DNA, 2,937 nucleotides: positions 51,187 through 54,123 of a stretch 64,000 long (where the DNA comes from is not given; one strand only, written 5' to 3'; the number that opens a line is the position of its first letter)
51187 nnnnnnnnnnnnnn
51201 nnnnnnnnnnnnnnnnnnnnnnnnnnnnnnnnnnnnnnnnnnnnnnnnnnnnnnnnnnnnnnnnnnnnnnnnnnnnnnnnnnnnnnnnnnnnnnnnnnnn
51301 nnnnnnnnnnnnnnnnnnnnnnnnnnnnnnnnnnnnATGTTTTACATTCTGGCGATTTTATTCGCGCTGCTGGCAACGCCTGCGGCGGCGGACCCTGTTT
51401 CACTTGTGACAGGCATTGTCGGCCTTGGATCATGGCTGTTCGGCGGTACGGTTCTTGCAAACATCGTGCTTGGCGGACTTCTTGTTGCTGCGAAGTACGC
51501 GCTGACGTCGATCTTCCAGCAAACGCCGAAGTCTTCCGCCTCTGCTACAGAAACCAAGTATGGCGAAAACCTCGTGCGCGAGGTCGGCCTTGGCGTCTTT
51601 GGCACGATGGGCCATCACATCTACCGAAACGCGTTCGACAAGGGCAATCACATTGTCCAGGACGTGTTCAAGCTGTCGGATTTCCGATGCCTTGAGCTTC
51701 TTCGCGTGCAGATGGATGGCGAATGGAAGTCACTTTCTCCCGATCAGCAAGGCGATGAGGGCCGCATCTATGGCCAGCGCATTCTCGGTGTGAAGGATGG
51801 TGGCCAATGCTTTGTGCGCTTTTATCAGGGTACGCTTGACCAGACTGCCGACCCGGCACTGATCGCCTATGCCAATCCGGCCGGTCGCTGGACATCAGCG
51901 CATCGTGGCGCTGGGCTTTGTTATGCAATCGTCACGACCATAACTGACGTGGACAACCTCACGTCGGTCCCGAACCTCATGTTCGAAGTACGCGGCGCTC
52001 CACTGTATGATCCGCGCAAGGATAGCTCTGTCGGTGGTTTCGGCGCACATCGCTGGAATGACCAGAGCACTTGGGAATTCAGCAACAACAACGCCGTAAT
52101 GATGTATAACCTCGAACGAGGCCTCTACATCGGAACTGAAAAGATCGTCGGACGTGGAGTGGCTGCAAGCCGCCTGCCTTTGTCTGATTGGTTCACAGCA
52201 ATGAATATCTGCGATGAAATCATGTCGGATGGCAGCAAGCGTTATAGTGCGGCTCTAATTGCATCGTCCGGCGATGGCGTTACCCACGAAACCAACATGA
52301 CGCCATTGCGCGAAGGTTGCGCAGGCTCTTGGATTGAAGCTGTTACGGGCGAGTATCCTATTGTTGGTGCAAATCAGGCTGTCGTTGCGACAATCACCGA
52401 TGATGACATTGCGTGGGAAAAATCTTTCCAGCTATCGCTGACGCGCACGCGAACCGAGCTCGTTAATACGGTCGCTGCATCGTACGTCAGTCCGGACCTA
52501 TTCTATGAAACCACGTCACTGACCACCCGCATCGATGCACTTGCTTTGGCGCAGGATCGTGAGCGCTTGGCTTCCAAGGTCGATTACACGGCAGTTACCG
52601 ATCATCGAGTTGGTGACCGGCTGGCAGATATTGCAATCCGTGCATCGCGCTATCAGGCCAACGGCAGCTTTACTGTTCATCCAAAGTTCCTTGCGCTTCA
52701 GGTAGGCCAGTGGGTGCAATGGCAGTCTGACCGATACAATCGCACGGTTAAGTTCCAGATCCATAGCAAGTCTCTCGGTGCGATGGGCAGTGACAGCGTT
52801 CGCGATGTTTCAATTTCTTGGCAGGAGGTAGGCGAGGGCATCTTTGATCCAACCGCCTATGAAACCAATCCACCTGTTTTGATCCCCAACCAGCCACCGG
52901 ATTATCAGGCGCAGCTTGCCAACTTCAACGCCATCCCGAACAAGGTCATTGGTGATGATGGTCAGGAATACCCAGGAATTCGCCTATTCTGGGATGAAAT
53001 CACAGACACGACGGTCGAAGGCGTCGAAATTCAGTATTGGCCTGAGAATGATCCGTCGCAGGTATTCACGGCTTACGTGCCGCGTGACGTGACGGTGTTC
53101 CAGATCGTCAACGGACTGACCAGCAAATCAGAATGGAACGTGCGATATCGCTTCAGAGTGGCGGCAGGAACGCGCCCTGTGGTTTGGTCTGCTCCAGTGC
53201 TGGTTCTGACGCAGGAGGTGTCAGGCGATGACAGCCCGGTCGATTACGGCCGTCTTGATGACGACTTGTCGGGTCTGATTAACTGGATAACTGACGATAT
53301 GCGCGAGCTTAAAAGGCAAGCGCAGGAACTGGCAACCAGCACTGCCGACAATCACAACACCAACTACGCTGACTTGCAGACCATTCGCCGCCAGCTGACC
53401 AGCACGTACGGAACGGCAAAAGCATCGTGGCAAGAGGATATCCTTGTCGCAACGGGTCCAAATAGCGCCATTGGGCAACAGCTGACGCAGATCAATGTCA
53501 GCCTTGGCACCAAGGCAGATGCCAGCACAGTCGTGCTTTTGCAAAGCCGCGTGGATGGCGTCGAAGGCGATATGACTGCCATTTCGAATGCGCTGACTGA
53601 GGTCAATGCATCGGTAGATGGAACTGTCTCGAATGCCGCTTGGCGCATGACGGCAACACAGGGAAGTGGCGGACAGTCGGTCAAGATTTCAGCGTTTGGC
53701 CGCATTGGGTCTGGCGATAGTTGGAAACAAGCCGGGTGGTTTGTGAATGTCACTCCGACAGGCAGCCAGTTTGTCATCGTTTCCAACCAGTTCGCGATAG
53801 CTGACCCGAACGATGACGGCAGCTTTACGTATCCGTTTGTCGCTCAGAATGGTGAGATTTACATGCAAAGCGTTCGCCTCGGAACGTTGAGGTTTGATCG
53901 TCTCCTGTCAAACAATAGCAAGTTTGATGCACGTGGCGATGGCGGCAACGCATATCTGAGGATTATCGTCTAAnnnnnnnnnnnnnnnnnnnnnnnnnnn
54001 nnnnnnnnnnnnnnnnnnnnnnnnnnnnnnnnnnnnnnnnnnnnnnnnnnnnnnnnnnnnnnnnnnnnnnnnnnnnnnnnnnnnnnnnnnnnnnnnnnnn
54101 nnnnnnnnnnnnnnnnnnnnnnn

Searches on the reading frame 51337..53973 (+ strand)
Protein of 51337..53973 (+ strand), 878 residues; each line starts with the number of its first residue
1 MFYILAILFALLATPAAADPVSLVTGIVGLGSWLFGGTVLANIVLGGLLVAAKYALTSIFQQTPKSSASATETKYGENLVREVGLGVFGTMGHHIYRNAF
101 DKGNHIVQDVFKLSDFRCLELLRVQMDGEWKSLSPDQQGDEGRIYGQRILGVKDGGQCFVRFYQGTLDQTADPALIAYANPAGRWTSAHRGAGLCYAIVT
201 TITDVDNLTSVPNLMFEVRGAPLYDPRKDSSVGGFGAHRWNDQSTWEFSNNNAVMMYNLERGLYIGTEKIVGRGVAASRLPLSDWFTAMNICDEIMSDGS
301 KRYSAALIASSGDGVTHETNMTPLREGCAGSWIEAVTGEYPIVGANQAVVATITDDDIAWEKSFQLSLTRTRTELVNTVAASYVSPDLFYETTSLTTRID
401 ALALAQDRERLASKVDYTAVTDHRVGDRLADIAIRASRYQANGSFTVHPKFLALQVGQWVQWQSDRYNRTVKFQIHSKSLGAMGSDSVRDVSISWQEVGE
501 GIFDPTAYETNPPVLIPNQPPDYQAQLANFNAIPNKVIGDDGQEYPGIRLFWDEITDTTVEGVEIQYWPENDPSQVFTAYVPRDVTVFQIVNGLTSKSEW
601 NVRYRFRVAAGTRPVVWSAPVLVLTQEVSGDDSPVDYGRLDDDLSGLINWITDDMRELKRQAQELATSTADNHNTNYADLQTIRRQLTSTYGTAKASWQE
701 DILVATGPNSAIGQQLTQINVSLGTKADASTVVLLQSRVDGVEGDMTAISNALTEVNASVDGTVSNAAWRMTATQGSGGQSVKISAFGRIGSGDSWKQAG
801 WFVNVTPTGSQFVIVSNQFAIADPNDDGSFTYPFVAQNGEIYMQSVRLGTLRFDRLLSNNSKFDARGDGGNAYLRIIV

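Call 18: search_protein_families(library=pfam, proteins=[window:51337-53973:+], max_evalue=0.001)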
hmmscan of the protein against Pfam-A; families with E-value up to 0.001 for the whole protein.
window:51337-53973:+ (878 aa): 2 families
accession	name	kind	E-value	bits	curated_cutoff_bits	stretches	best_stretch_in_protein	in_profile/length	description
PF13550.12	Phage-tail_3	-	2.7e-11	44.1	23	1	342-473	30-157/164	Putative phage tail protein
PF09327.17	Phage_Tail_Tip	-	4.8e-05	23.6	22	1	804-845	44-84/139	Bacteriophage tail tip fiber protein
